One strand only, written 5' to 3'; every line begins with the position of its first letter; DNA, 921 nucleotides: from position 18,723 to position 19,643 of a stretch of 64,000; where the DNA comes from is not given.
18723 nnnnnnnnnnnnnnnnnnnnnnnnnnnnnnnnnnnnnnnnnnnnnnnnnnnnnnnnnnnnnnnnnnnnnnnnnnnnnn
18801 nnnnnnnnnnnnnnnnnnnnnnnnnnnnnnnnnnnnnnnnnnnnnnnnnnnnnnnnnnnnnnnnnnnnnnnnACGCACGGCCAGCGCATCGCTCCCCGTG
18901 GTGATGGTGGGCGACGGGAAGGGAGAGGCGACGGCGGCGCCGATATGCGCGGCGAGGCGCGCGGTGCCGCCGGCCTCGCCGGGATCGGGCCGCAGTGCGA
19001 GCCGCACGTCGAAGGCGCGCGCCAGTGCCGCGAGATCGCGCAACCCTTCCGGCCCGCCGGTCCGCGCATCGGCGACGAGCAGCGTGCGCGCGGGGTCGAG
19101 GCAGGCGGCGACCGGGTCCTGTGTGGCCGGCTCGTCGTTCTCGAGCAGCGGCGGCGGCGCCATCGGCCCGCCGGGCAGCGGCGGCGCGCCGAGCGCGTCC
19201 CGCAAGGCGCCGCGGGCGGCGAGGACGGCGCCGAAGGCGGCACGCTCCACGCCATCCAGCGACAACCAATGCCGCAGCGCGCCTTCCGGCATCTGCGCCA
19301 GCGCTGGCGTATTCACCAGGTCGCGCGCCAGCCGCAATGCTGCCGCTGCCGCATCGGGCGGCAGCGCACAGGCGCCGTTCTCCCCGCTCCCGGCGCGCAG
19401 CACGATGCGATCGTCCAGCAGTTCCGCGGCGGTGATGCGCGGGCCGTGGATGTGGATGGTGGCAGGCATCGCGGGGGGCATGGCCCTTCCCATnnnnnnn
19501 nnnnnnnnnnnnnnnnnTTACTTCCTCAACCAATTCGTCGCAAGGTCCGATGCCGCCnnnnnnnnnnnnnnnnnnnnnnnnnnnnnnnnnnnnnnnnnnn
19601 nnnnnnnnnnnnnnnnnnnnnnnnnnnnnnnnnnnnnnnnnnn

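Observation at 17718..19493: Glucarate-dehydratase-like enzyme with a degenerate second copy fused at its N-terminus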

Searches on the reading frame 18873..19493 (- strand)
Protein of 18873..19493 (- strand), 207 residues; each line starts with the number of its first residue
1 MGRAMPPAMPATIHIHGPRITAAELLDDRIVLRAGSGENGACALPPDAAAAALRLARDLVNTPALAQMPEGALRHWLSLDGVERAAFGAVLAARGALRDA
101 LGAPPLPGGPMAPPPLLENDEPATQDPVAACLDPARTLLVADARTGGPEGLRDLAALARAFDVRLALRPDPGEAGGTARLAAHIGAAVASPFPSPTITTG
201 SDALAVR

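Call 4: search_protein_families(library=pfam, proteins=[window:18873-19493:-], max_evalue=0.1)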
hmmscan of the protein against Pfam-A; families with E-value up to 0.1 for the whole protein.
window:18873-19493:- (207 aa): 1 family
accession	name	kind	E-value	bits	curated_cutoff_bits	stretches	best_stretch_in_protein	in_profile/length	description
PF13378.12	MR_MLE_C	-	0.045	13.9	29.4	1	143-191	128-172/219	Enolase C-terminal domain-like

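Call 14: search_protein_representatives(protein=window:18885-19493:-)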
Query: 203 residues. Proteins with E-value up to 0.001 (for the whole library): 3; up to 1e-10: 1; up to 1e-30: 0. The best 3 are listed.
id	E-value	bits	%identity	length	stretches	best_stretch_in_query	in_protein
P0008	2.4e-20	89.9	45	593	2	17-192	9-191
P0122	2.5e-07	47.4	40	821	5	36-121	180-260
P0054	1.2e-05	41.9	49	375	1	108-197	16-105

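Call 36: search_solved_structures(query=A3, max_evalue=10, show_alignments=2)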
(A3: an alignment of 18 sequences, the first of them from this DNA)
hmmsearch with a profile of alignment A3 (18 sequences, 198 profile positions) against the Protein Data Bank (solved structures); distinct sequences matched with E-value up to 10: 6.
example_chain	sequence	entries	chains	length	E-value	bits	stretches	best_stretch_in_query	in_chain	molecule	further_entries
3bzj_A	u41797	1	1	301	0.37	14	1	142-164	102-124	UV endonuclease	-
3c0l_A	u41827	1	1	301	0.37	14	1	142-164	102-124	UV endonuclease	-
2j6v_A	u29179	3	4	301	0.37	14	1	142-164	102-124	UV ENDONUCLEASE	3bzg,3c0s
3c0q_A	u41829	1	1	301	0.41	13.8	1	142-164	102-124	UV endonuclease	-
4p53_A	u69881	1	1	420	0.81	12.9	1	104-171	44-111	Cyclase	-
5igh_A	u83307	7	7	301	2.6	11.2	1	41-94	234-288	Macrolide 2'-phosphotransferase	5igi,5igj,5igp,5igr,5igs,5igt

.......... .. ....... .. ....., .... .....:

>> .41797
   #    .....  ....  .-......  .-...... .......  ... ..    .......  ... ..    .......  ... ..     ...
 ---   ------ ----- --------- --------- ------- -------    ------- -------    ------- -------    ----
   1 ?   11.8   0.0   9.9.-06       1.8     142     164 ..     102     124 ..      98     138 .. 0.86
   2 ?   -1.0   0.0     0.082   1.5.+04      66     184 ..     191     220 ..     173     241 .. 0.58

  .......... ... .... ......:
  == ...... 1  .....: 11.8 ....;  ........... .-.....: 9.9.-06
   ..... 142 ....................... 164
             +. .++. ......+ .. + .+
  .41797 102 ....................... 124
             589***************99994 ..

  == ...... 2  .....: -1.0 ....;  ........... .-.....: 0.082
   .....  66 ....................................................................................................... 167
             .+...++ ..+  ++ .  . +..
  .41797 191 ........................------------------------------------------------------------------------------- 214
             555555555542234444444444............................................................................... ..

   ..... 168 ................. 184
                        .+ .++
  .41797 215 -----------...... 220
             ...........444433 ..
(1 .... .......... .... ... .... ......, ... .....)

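Call 37: search_protein_families(library=pfam, alignment_id=A3, max_evalue=1)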
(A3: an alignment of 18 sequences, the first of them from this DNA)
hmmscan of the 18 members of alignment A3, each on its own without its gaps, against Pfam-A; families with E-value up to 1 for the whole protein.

A. member 1, seq(204 aa): 1 family
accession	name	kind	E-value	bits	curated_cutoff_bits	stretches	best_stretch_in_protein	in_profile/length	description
PF13378.12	MR_MLE_C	-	0.046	13.9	29.4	1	143-191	128-172/219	Enolase C-terminal domain-like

B. families by the number of members that match (of 18 scanned): 2 families
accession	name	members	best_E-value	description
PF13378.12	MR_MLE_C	4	6.1e-05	Enolase C-terminal domain-like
PF05853.18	BKACE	1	0.14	beta-keto acid cleavage enzyme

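Call 47: predict_structure(alignment_id=A3)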
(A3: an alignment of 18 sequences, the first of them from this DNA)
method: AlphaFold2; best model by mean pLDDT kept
length: 204 residues; sequences in the alignment: 18
mean_pLDDT: 90.3   pTM: 0.80
mean pLDDT of the five models: 90.3, 87.4, 85.5, 83.0, 81.5
residues with pLDDT >= 90: 153; 70-90: 37; 50-70: 13; < 50: 1
segments of 3 or more residues with pLDDT < 50: none
pLDDT, mean of each block of 10 residues (from residue 1): 80 85 98 97 96 97 89 92 96 95 81 91 95 97 93 96 96 91 94 61 55
secondary structure, 60 per line:
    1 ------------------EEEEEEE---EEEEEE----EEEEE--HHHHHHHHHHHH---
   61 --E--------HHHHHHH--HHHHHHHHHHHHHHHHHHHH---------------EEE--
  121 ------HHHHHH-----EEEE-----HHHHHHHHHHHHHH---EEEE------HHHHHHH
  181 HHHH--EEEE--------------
elements in order: E19-25 E29-34 E39-43 H46-57 H72-78 H81-100 E116-118 H127-132 E138-141 H147-160 E164-167 H174-184 E187-190

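Call 49: fold_search(model_id=the predicted structure, library=pdb)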
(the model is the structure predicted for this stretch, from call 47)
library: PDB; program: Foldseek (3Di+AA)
matches with E <= 10: 1483; with E <= 0.001: 3
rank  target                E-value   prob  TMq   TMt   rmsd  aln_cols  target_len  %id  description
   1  3rr1_B                3.7e-04  0.99  0.30  0.18  14.1       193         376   14  Crystal structure of enolase PRK14017 (target EFI-500653) from Ralstonia pickettii 12J (released 2011-05-11)
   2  3rr1_A                7.8e-04  0.98  0.28  0.17  14.1       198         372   15  Crystal structure of enolase PRK14017 (target EFI-500653) from Ralstonia pickettii 12J (released 2011-05-11)
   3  3s5s_B                8.9e-04  0.91  0.26  0.17  16.6       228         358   19  Crystal structure of putative mandelate racemase/muconate lactonizing enzyme (PSI/COM target 200551) from Sorangium ce (released 2011-11-09)
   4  3no1_F                1.1e-03  0.97  0.32  0.21  15.9       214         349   16  Crystal Structure of Mandelate racemase/muconate lactonizing enzyme from a Marine actinobacterium in complex with magn (released 2010-07-07)
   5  3s5s_A                1.1e-03  0.77  0.24  0.15  17.7       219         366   19  Crystal structure of putative mandelate racemase/muconate lactonizing enzyme (PSI/COM target 200551) from Sorangium ce (released 2011-11-09)
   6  3u9i_A                1.6e-03  0.95  0.29  0.19  13.8       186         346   19  The crystal structure of Mandelate racemase/muconate lactonizing enzyme from Roseiflexus sp. (released 2011-11-09)
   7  3u9i_B                1.6e-03  0.85  0.25  0.17  16.1       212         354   18  The crystal structure of Mandelate racemase/muconate lactonizing enzyme from Roseiflexus sp. (released 2011-11-09)
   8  3ik4_A                2.0e-03  0.89  0.26  0.17  13.6       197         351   16  CRYSTAL STRUCTURE OF mandelate racemase/muconate lactonizing protein from Herpetosiphon aurantiacus (released 2009-08-18)
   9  4ggb                  2.7e-03  0.91  0.27  0.18  13.6       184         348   20  Crystal structure of a proposed galactarolactone cycloisomerase from agrobacterium tumefaciens, TARGET EFI-500704, WITH  (released 2012-08-29)
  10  4h1z_B                2.7e-03  0.85  0.26  0.16  13.6       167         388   17  Crystal structure of putative isomerase from Sinorhizobium meliloti, open loop conformation (target EFI-502104) (released 2012-09-26)
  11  3n6h_B                3.2e-03  0.87  0.30  0.16  13.8       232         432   15  Crystal structure of Mandelate racemase/muconate lactonizing protein from Actinobacillus succinogenes 130Z complexed w (released 2010-07-21)
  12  3my9                  3.5e-03  0.66  0.24  0.16  17.0       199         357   14  Crystal structure of a muconate cycloisomerase from Azorhizobium caulinodans (released 2010-07-07)
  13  3ik4_B                3.5e-03  0.63  0.26  0.17  16.8       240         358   18  CRYSTAL STRUCTURE OF mandelate racemase/muconate lactonizing protein from Herpetosiphon aurantiacus (released 2009-08-18)
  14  4h1z_E                3.7e-03  0.66  0.23  0.14  13.8       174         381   14  Crystal structure of putative isomerase from Sinorhizobium meliloti, open loop conformation (target EFI-502104) (released 2012-09-26)
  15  3ro6_C                3.9e-03  0.91  0.31  0.20  16.5       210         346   18  Crystal structure of Dipeptide Epimerase from Methylococcus capsulatus complexed with Mg ion (released 2011-05-11)
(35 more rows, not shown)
